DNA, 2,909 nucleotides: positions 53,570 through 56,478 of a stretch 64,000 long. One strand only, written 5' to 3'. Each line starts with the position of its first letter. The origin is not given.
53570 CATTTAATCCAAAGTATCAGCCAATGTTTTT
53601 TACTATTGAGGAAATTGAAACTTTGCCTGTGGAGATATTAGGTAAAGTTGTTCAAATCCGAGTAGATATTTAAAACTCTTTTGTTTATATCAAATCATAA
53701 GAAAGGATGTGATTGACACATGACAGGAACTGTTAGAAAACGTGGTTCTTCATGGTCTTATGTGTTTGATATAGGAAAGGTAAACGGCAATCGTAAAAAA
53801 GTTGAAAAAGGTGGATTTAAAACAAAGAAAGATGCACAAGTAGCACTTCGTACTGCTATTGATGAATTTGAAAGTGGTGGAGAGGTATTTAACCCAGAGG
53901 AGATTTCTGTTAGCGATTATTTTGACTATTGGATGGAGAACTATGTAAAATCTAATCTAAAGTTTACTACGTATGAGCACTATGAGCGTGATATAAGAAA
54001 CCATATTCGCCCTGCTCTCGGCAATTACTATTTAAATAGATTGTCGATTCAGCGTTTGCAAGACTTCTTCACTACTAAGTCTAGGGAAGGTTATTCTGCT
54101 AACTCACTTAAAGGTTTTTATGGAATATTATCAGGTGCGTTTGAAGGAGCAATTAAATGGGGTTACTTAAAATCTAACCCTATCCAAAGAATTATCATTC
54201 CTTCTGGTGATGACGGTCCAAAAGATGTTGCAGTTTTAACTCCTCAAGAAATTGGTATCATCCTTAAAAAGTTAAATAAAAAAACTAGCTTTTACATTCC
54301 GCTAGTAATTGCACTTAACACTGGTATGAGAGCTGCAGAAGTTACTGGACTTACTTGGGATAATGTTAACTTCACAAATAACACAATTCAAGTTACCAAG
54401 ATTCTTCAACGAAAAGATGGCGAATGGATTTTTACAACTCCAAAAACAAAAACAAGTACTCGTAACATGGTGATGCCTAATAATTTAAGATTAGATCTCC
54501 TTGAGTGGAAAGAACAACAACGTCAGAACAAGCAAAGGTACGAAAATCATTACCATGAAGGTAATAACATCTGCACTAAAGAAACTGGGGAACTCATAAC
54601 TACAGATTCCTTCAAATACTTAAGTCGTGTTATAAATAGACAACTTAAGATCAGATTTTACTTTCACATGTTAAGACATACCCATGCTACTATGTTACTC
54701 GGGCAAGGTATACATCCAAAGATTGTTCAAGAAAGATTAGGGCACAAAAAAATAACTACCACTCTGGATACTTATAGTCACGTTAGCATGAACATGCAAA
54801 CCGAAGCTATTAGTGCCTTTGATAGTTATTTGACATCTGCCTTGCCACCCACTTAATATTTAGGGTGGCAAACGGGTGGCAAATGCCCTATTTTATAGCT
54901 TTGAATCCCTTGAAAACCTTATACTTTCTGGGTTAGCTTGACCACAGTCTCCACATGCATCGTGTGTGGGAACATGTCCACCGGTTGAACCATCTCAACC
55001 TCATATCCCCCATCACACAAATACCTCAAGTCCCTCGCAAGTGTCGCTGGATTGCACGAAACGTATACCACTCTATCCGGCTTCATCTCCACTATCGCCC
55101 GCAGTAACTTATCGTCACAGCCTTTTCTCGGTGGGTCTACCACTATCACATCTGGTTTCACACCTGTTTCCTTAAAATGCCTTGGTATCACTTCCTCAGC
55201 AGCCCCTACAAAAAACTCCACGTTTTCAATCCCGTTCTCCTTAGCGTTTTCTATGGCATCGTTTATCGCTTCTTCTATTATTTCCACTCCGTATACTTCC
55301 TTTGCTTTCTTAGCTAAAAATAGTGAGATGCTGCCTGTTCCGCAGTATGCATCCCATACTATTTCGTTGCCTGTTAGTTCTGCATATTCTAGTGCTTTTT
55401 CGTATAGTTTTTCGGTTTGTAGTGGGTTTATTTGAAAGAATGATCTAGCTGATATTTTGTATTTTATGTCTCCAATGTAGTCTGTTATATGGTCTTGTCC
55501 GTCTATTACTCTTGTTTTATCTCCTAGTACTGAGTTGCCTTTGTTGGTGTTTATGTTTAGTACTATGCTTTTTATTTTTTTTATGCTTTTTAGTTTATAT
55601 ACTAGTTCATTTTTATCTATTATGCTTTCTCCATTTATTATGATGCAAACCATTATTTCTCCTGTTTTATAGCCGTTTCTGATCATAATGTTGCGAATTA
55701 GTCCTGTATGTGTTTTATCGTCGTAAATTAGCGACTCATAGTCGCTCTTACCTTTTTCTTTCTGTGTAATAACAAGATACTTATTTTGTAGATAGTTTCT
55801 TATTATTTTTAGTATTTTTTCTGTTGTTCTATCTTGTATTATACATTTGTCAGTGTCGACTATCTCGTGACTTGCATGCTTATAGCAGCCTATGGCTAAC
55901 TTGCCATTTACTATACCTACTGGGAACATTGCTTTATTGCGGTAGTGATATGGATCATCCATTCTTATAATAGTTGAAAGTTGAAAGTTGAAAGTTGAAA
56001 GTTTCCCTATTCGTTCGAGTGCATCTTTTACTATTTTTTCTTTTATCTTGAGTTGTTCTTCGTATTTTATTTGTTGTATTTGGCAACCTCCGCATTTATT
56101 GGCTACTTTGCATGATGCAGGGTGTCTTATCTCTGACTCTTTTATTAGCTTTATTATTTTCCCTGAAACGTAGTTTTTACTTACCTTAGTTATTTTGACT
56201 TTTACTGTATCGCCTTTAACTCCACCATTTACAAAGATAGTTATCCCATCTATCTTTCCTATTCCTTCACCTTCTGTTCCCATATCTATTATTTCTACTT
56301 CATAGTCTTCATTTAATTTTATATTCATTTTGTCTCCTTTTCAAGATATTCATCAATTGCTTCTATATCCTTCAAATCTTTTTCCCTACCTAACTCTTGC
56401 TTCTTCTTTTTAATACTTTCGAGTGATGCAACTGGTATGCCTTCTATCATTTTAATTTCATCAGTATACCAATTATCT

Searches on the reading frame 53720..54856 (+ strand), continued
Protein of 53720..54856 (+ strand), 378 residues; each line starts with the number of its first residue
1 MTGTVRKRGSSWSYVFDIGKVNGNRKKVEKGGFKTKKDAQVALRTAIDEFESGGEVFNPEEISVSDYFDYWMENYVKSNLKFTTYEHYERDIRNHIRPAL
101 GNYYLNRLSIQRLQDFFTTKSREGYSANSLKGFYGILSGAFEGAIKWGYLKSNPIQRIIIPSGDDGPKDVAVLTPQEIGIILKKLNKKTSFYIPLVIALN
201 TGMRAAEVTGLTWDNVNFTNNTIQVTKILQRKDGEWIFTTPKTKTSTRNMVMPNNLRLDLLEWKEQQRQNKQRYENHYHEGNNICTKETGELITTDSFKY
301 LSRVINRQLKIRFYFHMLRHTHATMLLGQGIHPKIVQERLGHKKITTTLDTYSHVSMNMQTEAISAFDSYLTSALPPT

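Call 69: search_dna_similar(query=window:53720-54856:+, collection=phages, mode=protein, max_rows=12)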
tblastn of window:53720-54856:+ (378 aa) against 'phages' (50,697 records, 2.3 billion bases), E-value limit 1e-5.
Records with a match: 2290; places in all: 2309; records where one place covers at least 80% of the query: 1494.
Best place of each record, by identity: <60% 2290.
By first word of the organism name: Streptococcus 683; Mycobacterium 473; Staphylococcus 338; Bacteriophage 105; Paenibacillus 87; Lactobacillus 76; Arthrobacter 54; Listeria 52; Lactococcus 49; Helicobacter 48; and 60 more.
By host as written in the record: Mycobacterium smegmatis mc2 155 312; - 204; Staphylococcus aureus 105; Mycobacterium smegmatis mc#155 75; Paenibacillus larvae 38; Listeria monocytogenes 36; Helicobacter pylori 35; Gordonia terrae 3612 34; and 849 more.
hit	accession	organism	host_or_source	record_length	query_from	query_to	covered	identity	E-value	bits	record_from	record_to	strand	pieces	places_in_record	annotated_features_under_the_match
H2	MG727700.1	Paenibacillus phage Tadhana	Paenibacillus larvae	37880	1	378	100%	40.9%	8e-81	275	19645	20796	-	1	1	integrase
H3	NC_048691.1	Paenibacillus phage Tadhana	Paenibacillus larvae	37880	1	378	100%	40.9%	8e-81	275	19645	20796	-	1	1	integrase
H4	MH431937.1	Paenibacillus phage Lucielle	Paenibacillus larvae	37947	1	378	100%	40.9%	8e-81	275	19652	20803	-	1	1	site-specific integrase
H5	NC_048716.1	Paenibacillus phage Lucielle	Paenibacillus larvae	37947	1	378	100%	40.9%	8e-81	275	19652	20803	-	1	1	integrase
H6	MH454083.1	Paenibacillus phage Saudage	Paenibacillus larvae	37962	1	378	100%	40.9%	8e-81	275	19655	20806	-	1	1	site-specific integrase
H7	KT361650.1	Paenibacillus phage Willow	Paenibacillus larvae NRRL 2605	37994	1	378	100%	40.9%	8e-81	275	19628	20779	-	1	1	integrase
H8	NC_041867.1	Paenibacillus phage Willow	Paenibacillus larvae NRRL 2605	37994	1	378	100%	40.9%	8e-81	275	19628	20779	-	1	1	integrase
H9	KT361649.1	Paenibacillus phage Fern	Paenibacillus larvae NRRL 2605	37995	1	378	100%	40.9%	8e-81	275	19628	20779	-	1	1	integrase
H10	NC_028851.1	Paenibacillus phage Fern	Paenibacillus larvae NRRL 2605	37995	1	378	100%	40.9%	8e-81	275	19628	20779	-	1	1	integrase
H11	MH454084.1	Paenibacillus phage Toothless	Paenibacillus larvae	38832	1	378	100%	40.9%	8e-81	275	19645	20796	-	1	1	site-specific integrase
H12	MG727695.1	Paenibacillus phage BN12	Paenibacillus larvae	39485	1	378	100%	40.9%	8e-81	275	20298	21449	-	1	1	integrase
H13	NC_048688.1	Paenibacillus phage BN12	Paenibacillus larvae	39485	1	378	100%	40.9%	8e-81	275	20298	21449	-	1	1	integrase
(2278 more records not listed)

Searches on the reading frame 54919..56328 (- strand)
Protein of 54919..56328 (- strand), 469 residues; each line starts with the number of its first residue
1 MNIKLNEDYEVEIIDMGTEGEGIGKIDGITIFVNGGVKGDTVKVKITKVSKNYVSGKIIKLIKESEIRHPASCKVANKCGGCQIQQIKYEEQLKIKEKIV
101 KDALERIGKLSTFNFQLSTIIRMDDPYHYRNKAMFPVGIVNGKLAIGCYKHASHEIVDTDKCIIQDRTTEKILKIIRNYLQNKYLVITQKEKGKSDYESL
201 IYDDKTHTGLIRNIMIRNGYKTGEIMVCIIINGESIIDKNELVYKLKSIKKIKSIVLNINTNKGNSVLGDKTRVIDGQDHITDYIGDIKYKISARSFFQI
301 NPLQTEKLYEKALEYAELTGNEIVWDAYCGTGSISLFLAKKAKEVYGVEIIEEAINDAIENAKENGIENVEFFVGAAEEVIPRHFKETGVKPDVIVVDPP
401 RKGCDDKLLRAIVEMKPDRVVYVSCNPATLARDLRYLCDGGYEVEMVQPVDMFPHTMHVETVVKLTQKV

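Call 11: search_protein_families(library=pfam, max_evalue=0.01, proteins=[window:54919-56328:-])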
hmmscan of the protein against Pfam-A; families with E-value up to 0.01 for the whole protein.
window:54919-56328:- (469 aa): 15 families
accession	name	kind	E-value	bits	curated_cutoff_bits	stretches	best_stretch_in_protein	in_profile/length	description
PF05958.17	tRNA_U5-meth_tr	-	2.9e-25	89.5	23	1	272-467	150-356/357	tRNA (Uracil-5-)-methyltransferase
PF13847.12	Methyltransf_31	-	4.3e-14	52.9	27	1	320-398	3-81/145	Methyltransferase domain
PF01938.26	TRAM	-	4.8e-11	42.8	21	1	7-58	6-60/61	TRAM domain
PF13649.12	Methyltransf_25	-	6.1e-08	33.7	27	1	324-380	1-58/97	Methyltransferase domain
PF09445.16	Methyltransf_15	-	8.3e-07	29.2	22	1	322-405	2-85/165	RNA cap guanine-N2 methyltransferase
PF03602.21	Cons_hypoth95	-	5.4e-06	26.6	24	1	320-425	41-152/182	Conserved hypothetical protein 95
PF05175.20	MTS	-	3.6e-05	23.9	23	1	323-400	34-107/170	Methyltransferase small domain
PF06325.19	PrmA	-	4.4e-05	23.6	22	1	311-396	153-231/296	Ribosomal protein L11 methyltransferase (PrmA)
PF08241.18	Methyltransf_11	-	6.7e-05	23.9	21.2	1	329-380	5-54/95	Methyltransferase domain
PF02475.24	TRM5-TYW2_MTfase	-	0.00012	22.5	28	1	319-380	35-99/164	TRM5/TYW2 methyltransferase domain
PF02390.23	Methyltransf_4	-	0.00086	19.3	24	1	324-388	5-71/173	Putative methyltransferase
PF01170.24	UPF0020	-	0.001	19.2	22.3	0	342-400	76-130/197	RMKL-like, methyltransferase domain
PF01209.24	Ubie_methyltran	-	0.0012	18.7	20.1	1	316-380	44-110/233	ubiE/COQ5 methyltransferase family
PF08242.18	Methyltransf_12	-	0.0026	18.9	30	1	329-396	5-70/98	Methyltransferase domain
PF01555.25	N6_N4_Mtase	-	0.0038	17.6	26.7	0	309-359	171-220/221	DNA methylase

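Call 15: find_encoding_contigs(protein=window:54919-56328:-, flank=10000, max_places=10)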
Protein window:54919-56328:- (469 aa): 5 contigs read that carry it; 1 place shown.
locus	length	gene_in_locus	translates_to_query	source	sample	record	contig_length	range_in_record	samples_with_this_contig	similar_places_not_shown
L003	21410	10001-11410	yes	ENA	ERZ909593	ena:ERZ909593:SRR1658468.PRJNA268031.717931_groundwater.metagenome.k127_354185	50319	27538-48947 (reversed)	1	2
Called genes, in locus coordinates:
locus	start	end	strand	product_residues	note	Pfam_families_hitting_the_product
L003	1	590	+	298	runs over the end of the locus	PF00348:polyprenyl_synt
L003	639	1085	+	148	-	PF02681:DUF212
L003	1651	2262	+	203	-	-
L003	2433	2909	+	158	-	PF09580:Spore_YhcN_YlaJ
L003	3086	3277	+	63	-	PF20069:DUF6465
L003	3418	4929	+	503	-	PF26018:BSH_RND_rel, PF26011:Beta-barrel_RND_rel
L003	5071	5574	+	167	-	PF04472:SepF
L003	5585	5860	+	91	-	PF02325:CCB3_YggT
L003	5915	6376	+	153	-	PF01252:Peptidase_A8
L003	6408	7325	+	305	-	PF01479:S4, PF00849:PseudoU_synth_2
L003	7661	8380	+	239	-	-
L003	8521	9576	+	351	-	PF00037:Fer4, PF12797:Fer4_2 (faint), PF12837:Fer4_6 (weak), PF12838:Fer4_7 (weak), PF13187:Fer4_9 (weak), PF13237:Fer4_10, PF13484:Fer4_16 (faint), PF14697:Fer4_21 (faint), +1 more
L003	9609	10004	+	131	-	-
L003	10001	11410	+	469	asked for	PF01938:TRAM, PF03602:Cons_hypoth95 (faint), PF05958:tRNA_U5-meth_tr, PF09445:Methyltransf_15 (weak), PF13847:Methyltransf_31, PF13649:Methyltransf_25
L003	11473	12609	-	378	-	PF14657:Arm-DNA-bind_4, PF14659:Phage_int_SAM_3, PF00589:Phage_integrase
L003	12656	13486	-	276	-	PF12844:HTH_19 (weak), PF01381:HTH_3, PF13443:HTH_26 (weak), PF00717:Peptidase_S24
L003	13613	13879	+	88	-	-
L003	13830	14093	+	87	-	PF12728:HTH_17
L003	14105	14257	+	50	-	-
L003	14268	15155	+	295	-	PF09681:Phage_rep_org_N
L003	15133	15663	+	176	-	-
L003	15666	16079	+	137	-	-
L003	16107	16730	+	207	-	PF00589:Phage_integrase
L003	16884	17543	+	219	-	PF12787:EcsC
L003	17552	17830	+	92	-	-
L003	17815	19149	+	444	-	PF02195:ParB_N, PF01555:N6_N4_Mtase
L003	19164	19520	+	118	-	PF05119:Terminase_4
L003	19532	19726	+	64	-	-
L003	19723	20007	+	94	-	PF01844:HNH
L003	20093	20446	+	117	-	PF05119:Terminase_4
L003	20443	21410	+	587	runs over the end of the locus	PF03354:TerL_ATPase, PF20441:TerL_nuclease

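Call 18: find_related_loci(query=window:54919-56328:-, collection=genome_contigs, flank=10000)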
Query window:54919-56328:- (469 aa) in genome_contigs; peptide patterns used: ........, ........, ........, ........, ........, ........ (x = any residue, [..] = any of these).
541 stretches matched a pattern; 515 encode a relative of the query (tblastn E <= 1e-3); the best 80 are kept; 80 distinct loci.
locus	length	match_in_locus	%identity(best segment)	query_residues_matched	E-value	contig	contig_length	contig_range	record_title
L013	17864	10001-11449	85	1-468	0e+0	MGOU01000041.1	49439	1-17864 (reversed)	MAG: Clostridiales bacterium GWD2_32_19 gwd2_scaffold_615, whole genome shotgun sequence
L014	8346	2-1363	75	30-468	0e+0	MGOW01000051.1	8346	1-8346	MAG: Clostridiales bacterium GWE2_32_10 gwe2_scaffold_3025, whole genome shotgun sequence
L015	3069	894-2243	55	3-468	8e-172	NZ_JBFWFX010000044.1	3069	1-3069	Caloranaerobacter sp. DY30410 k141_32_length_3069_cov_332.6076, whole genome shotgun sequence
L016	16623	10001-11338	56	6-467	1e-161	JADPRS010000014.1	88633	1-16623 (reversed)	Lutibacter sp. B2 NODE_42_length_88633_cov_22.017431, whole genome shotgun sequence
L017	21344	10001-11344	53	3-467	1e-161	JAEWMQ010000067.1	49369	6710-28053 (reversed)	MAG: Bacillota bacterium isolate OH_PDB_141 k127_752366, whole genome shotgun sequence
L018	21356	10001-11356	53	1-468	2e-159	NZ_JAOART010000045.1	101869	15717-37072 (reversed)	MAG: Anaeromicrobium sp. isolate McD1.6 contig_91519, whole genome shotgun sequence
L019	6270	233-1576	53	3-467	1e-157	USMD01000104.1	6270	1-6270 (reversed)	uncultured Garciella sp. isolate UMGS1857 genome assembly, contig: NODE_888_length_6270_cov_15.9693, whole genome shotgu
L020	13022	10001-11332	52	9-468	3e-153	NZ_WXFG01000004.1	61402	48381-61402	MAG: Peptoclostridium sp. isolate AA_UR_SE bin6 AAG_UR_Ala_224_c1, whole genome shotgun sequence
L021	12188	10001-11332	53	9-468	3e-152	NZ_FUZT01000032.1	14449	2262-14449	Maledivibacter halophilus strain M1, whole genome shotgun sequence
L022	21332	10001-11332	53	6-466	1e-150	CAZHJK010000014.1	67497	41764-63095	MAG TPA_asm: uncultured Eubacteriaceae bacterium isolate SRP241341_co1_220 genome assembly, contig: NODE_531_length_6749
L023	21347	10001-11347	51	3-467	1e-150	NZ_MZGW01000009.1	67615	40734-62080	Alkalithermobacter paradoxus strain DSM 7309 CLOTH_contig000009, whole genome shotgun sequence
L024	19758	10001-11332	55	3-462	1e-150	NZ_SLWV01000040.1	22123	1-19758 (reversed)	Marinisporobacter balticus strain DSM 102940 Ga0310545_140, whole genome shotgun sequence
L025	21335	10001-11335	50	3-463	2e-150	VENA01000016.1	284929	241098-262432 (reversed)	MAG: Bacillota bacterium isolate MES13 c_000000000042, whole genome shotgun sequence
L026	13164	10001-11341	50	7-468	7e-150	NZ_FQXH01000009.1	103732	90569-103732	Tepidibacter thalassicus DSM 15285, whole genome shotgun sequence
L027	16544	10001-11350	50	2-467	3e-149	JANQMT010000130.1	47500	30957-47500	MAG: Clostridia bacterium isolate PL25b_bin.38 k99_1515789, whole genome shotgun sequence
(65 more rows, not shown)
